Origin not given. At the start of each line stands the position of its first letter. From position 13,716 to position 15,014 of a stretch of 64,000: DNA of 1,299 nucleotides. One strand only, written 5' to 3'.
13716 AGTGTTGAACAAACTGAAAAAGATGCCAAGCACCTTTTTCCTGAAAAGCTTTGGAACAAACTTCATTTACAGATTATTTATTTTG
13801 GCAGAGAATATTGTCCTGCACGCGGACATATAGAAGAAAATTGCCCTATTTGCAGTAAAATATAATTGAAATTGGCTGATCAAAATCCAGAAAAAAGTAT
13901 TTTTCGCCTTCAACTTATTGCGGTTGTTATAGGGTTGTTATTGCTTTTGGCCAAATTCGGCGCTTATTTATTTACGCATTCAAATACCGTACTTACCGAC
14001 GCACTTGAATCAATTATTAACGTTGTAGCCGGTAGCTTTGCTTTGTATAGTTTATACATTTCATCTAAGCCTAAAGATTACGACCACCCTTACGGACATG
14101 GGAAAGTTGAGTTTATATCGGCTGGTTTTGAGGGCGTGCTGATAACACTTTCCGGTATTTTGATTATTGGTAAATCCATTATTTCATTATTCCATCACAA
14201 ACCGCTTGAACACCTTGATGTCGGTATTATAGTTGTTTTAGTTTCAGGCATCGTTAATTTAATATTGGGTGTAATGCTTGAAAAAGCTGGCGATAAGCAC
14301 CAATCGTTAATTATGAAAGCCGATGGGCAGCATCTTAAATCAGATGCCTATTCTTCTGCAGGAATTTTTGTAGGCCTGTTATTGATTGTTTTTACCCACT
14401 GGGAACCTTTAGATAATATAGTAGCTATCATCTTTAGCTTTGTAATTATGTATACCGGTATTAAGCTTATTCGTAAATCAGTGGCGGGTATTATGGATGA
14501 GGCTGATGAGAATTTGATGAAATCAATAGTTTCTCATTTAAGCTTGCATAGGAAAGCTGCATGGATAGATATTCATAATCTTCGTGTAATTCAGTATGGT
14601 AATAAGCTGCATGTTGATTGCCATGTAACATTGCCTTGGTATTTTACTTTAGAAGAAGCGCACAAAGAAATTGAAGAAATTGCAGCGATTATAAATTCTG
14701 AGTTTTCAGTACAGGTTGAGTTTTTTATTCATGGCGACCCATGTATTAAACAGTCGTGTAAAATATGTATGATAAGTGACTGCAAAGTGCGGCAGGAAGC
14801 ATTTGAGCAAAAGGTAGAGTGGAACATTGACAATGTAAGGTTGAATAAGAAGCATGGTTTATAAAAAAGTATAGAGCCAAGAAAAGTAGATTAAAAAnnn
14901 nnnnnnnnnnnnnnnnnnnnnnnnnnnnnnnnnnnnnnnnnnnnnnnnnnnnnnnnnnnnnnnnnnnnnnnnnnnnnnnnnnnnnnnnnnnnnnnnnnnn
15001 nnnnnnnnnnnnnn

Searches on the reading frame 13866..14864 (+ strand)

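Call 63: search_protein_families(library=pfam, proteins=[window:13866-14864:+], max_evalue=0.00001)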
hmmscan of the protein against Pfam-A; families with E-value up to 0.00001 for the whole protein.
window:13866-14864:+ (332 aa): 2 families
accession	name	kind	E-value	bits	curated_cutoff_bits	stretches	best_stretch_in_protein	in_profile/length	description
PF01545.26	Cation_efflux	-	1.9e-44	152.3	26.6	1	17-210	2-198/198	Cation efflux family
PF16916.11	ZT_dimer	-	3.6e-10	40.1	26.7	1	234-293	20-78/78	Dimerisation domain of Zinc Transporter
